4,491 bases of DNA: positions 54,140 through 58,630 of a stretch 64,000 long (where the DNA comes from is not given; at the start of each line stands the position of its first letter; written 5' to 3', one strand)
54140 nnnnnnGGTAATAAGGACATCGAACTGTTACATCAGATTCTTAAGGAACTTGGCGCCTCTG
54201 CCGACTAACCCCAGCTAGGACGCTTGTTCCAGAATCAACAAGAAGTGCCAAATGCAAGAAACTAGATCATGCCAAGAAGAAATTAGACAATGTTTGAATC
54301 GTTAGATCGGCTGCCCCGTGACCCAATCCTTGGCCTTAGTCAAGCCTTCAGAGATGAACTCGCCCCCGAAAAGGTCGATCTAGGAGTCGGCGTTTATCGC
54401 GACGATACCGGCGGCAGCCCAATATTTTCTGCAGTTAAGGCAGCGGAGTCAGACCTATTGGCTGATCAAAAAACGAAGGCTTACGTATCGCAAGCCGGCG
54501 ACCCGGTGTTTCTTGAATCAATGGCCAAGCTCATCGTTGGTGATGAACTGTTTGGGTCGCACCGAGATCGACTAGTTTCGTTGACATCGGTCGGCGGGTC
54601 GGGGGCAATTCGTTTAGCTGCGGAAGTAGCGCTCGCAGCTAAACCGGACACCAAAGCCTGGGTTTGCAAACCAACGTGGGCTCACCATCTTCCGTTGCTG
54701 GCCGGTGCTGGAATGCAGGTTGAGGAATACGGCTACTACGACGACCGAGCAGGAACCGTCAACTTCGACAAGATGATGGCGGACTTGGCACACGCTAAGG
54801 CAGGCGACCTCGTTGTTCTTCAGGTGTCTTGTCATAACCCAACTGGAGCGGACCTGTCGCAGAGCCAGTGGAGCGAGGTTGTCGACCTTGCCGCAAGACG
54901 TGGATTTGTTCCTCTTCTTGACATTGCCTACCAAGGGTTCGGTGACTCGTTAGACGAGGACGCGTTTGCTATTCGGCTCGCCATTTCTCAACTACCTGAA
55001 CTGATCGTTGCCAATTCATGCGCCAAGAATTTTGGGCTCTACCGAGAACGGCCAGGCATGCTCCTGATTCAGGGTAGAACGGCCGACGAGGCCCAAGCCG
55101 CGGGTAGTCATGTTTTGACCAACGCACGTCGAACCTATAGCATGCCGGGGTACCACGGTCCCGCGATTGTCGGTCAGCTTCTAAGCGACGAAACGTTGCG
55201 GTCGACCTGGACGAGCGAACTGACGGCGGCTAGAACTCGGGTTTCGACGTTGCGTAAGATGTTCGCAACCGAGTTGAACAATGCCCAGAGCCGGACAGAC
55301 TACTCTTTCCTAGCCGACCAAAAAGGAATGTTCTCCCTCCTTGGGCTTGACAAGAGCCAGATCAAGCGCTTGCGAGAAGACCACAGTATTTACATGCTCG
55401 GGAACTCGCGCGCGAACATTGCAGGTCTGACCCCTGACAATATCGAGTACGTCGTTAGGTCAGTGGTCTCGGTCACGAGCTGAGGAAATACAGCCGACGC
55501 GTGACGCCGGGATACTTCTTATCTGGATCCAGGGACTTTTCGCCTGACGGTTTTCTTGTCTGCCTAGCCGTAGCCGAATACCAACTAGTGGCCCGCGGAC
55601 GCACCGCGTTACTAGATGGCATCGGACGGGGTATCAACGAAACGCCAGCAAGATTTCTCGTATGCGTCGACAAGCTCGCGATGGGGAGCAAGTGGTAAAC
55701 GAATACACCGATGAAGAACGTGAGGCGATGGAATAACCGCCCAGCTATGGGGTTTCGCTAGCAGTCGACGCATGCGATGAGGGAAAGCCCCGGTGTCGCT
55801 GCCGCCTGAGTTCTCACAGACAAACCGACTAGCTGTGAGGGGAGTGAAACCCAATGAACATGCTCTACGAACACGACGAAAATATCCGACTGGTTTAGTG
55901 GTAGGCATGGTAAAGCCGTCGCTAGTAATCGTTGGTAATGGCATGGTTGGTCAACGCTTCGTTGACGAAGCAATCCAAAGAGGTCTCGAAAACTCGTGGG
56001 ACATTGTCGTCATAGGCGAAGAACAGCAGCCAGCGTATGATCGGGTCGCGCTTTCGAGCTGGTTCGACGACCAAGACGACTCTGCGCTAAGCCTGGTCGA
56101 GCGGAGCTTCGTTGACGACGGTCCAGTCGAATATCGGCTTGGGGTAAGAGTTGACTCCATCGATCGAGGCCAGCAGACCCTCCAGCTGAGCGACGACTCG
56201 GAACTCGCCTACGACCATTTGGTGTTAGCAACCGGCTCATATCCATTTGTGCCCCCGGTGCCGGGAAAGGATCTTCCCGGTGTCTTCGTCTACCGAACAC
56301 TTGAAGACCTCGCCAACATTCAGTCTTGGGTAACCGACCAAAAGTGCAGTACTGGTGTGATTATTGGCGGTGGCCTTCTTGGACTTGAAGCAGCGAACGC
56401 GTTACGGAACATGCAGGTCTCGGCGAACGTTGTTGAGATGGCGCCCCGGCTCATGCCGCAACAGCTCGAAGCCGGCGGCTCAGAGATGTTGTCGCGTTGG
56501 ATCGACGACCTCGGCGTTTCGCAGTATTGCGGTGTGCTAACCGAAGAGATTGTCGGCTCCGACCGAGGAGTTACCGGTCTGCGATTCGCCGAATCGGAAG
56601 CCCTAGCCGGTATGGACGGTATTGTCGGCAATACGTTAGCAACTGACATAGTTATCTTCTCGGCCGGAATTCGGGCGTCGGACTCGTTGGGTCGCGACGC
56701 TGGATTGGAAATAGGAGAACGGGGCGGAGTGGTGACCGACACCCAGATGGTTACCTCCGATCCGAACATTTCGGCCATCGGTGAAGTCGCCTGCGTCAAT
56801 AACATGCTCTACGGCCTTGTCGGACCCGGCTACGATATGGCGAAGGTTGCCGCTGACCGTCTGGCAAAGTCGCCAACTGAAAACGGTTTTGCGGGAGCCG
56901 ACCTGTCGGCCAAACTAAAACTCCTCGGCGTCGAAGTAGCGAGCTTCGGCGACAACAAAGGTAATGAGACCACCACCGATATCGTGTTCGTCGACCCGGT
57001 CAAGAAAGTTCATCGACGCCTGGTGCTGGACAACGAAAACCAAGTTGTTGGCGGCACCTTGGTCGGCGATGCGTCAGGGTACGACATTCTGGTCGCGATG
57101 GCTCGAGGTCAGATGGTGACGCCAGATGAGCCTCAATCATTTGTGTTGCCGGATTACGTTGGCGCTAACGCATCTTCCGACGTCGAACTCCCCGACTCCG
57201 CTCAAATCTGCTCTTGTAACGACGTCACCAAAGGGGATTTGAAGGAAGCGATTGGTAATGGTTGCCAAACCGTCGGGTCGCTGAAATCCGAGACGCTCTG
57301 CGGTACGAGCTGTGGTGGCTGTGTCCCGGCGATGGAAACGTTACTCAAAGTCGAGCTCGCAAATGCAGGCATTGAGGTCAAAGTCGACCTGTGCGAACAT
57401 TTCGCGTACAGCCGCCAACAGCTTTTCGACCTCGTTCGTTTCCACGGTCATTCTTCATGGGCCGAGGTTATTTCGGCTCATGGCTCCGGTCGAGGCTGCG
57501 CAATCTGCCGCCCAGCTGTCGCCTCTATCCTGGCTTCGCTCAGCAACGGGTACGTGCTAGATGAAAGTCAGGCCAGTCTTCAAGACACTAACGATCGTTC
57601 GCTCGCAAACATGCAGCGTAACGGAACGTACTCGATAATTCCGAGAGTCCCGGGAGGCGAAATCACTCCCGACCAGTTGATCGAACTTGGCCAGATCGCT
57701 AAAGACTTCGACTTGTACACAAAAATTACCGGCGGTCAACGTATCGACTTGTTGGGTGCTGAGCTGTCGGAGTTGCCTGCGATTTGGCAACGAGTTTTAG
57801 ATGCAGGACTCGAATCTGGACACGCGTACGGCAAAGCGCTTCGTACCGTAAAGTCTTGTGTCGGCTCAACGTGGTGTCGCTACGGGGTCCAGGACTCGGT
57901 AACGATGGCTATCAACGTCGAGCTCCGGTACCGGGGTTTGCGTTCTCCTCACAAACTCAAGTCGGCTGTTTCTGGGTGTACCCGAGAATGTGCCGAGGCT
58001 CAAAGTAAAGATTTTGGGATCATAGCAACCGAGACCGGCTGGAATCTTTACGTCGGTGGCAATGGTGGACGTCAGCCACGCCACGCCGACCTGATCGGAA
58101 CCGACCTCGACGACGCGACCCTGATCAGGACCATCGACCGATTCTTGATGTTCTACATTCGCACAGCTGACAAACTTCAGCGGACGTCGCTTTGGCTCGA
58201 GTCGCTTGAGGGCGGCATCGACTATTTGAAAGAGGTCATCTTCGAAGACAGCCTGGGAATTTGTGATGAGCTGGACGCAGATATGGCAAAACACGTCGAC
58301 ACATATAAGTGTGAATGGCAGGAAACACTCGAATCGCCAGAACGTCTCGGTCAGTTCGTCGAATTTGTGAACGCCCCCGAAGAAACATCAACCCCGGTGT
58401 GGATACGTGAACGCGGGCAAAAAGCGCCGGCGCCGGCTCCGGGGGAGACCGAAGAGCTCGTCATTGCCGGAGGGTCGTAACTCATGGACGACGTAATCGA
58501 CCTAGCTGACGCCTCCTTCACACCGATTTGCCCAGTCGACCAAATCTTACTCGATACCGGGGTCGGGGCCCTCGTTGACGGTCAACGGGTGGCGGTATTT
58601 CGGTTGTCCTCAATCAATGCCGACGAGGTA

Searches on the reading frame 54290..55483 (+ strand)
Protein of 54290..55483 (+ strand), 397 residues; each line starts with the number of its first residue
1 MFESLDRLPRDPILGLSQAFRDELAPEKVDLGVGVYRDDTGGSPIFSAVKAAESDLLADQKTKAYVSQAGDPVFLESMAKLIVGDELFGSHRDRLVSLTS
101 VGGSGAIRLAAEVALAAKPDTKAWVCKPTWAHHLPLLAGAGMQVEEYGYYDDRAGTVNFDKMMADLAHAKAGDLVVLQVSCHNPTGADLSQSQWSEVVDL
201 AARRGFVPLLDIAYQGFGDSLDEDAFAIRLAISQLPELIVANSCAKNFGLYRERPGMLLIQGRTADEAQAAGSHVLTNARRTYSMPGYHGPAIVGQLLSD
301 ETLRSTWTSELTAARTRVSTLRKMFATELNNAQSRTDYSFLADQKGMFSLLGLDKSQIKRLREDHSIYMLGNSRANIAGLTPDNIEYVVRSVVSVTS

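Call 23: search_protein_families(library=pfam, proteins=[window:54290-55483:+])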
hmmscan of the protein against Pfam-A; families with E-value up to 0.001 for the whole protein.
window:54290-55483:+ (397 aa): 1 family
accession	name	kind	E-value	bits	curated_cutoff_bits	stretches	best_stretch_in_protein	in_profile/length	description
PF00155.27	Aminotran_1_2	-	5.9e-63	213.7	19.7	1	27-391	2-360/361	Aminotransferase class I and II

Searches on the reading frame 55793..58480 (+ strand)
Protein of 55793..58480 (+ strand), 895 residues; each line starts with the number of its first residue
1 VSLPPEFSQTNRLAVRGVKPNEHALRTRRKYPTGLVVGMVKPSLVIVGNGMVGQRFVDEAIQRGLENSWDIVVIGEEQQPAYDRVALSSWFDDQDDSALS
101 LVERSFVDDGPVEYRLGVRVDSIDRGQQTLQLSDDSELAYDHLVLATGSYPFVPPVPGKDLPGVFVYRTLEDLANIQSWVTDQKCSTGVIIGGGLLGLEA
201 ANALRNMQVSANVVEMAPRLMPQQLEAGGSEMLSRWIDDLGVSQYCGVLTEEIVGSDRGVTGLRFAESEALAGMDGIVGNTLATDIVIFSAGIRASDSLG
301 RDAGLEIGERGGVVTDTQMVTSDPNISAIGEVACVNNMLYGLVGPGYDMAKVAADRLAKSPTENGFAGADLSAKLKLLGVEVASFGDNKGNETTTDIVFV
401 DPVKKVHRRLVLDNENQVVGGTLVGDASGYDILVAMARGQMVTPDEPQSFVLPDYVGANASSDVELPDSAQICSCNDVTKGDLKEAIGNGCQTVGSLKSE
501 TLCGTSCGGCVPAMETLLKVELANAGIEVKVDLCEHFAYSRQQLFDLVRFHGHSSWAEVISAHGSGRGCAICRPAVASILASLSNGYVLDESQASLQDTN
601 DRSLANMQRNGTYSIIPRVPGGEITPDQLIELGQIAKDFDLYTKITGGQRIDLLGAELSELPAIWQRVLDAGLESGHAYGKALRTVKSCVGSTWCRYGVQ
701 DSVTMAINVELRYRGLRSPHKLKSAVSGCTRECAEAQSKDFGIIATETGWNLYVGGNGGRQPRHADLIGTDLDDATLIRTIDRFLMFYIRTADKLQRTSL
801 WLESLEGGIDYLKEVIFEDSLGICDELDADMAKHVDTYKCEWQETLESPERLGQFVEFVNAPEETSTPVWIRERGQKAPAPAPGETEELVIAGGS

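Call 23: search_protein_families(library=pfam, proteins=[window:55793-58480:+])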
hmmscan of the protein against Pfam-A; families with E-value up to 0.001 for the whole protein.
window:55793-58480:+ (895 aa): 6 families
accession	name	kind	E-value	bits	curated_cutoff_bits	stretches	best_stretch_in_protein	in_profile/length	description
PF07992.20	Pyr_redox_2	-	7.5e-46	157.3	26.1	1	43-344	2-278/291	Pyridine nucleotide-disulphide oxidoreductase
PF01077.27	NIR_SIR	-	1.5e-22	80.2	27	1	680-816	2-150/158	Nitrite and sulphite reductase 4Fe-4S domain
PF04324.20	Fer2_BFD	-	3.4e-18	66.2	26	2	472-519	2-49/50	BFD-like [2Fe-2S] binding domain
PF03460.22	NIR_SIR_ferr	-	8.8e-12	45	24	1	608-669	3-67/69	Nitrite/Sulfite reductase ferredoxin-like half domain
PF00070.33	Pyr_redox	-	1.9e-11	44.8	22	1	189-266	3-80/82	Pyridine nucleotide-disulphide oxidoreductase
PF18267.7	Rubredoxin_C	-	8.9e-07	29.2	25.9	1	373-430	3-59/70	Rubredoxin NAD+ reductase C-terminal domain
